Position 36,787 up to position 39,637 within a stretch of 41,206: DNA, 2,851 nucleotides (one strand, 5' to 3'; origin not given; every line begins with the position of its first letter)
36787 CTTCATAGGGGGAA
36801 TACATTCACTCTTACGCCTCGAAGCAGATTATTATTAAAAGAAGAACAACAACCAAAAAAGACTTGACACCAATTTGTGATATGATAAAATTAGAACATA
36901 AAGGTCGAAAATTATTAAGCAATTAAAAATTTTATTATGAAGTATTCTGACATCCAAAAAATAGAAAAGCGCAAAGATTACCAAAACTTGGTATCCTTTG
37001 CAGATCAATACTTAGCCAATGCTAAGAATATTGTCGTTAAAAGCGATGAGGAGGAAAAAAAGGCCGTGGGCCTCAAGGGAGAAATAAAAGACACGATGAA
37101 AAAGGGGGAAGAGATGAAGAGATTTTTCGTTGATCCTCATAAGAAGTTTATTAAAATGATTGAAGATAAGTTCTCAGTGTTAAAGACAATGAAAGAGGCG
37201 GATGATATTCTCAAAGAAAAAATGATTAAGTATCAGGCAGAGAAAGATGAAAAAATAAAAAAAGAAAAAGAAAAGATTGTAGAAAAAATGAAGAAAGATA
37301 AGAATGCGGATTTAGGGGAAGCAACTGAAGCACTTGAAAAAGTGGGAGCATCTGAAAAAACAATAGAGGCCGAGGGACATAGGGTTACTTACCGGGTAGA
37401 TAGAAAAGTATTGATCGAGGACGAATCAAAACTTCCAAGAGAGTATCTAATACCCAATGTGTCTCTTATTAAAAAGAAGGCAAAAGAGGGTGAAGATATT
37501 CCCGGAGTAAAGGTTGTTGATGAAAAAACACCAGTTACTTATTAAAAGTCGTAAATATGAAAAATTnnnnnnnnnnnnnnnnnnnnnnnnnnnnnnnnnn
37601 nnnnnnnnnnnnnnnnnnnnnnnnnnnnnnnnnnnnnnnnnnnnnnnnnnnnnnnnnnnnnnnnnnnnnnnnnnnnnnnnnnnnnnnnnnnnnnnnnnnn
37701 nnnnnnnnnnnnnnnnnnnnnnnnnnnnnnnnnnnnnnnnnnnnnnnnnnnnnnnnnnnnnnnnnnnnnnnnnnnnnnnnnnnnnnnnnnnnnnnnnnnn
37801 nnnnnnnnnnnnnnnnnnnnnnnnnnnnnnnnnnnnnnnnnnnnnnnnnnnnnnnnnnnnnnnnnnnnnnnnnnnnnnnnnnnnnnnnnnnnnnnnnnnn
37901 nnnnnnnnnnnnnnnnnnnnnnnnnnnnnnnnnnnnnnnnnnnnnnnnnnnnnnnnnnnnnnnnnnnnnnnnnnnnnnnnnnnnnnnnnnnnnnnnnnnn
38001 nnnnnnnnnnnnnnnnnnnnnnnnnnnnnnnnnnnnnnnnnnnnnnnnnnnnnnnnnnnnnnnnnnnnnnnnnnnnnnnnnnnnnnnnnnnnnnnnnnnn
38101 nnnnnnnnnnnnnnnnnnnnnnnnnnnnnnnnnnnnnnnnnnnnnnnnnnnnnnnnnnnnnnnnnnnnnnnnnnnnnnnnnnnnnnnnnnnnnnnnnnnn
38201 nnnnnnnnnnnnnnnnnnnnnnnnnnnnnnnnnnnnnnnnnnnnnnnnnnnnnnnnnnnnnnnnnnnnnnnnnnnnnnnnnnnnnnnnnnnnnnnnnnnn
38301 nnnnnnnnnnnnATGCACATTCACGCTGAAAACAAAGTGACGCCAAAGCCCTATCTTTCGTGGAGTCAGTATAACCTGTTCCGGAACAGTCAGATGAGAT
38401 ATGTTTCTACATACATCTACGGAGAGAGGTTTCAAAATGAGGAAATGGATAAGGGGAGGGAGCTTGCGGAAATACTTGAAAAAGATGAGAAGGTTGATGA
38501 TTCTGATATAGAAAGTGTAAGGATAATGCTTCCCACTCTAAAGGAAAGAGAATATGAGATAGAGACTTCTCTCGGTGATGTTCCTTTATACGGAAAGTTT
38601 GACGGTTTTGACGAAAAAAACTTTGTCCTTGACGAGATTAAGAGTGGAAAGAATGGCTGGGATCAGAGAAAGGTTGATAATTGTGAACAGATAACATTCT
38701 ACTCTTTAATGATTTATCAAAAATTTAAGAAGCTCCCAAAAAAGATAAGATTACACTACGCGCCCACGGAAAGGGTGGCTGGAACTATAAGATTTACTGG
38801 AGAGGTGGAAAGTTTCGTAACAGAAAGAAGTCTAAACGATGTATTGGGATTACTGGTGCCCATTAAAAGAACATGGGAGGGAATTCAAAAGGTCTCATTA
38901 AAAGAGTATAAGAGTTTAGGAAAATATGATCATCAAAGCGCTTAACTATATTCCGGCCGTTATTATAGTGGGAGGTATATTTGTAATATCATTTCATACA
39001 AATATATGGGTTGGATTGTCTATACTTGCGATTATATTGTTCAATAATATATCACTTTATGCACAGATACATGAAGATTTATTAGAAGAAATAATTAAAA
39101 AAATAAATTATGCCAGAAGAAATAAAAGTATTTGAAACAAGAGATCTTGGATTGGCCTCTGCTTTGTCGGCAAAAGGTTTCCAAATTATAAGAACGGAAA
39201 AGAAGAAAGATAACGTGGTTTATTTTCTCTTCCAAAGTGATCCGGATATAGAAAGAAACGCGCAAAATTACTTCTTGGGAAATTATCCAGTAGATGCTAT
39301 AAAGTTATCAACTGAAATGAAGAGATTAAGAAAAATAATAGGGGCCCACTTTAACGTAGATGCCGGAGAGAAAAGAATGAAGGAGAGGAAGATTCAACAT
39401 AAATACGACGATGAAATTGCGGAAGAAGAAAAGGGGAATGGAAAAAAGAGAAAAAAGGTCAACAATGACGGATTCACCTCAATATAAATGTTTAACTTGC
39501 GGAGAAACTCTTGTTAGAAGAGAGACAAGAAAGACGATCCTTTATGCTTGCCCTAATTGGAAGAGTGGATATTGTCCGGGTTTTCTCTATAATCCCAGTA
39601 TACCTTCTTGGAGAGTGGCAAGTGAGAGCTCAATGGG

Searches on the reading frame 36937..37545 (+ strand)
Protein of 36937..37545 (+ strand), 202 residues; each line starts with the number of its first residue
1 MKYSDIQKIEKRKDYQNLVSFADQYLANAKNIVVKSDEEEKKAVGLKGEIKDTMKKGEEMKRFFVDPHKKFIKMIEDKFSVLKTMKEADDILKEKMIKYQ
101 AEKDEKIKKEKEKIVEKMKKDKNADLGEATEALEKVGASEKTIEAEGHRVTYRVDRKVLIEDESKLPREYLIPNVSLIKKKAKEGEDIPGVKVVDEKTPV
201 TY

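Call 7: search_protein_families(library=phrogs, proteins=[window:36937-37545:+], max_evalue=0.001)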
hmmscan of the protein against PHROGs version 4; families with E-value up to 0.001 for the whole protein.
window:36937-37545:+ (202 aa): 1 family
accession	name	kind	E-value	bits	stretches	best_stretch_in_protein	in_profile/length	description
phrog_10477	-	DNA, RNA and nucleotide metabolism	1e-06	29.9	1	12-145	20-149/243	exonuclease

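Call 33: search_protein_families(library=pfam, proteins=[window:36937-37545:+], max_evalue=0.01)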
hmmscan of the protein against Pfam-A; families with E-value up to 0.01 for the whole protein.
window:36937-37545:+ (202 aa): 1 family
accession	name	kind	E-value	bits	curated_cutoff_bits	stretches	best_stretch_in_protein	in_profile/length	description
PF05565.16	Sipho_Gp157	-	4.7e-06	27.1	28.6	1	95-195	47-155/162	Siphovirus Gp157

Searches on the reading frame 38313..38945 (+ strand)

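Call 7: search_protein_families(library=phrogs, proteins=[window:38313-38945:+], max_evalue=0.001)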
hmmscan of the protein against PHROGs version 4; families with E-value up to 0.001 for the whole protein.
window:38313-38945:+ (210 aa): 0 families

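Call 33: search_protein_families(library=pfam, proteins=[window:38313-38945:+], max_evalue=0.01)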
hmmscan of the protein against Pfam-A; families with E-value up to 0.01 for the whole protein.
window:38313-38945:+ (210 aa): 1 family
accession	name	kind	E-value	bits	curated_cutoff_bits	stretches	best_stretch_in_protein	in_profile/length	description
PF12705.13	PDDEXK_1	-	0.0015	19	22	0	79-154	111-191/247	PD-(D/E)XK nuclease superfamily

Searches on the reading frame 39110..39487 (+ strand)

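Call 33: search_protein_families(library=pfam, proteins=[window:39110-39487:+], max_evalue=0.01)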
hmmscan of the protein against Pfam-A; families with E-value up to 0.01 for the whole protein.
window:39110-39487:+ (125 aa): 1 family
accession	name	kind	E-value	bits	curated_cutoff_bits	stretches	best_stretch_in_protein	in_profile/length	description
PF18903.5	DUF5659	-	4.1e-07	30.2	23.6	1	7-59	3-55/75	Domain of unknown function (DUF5659)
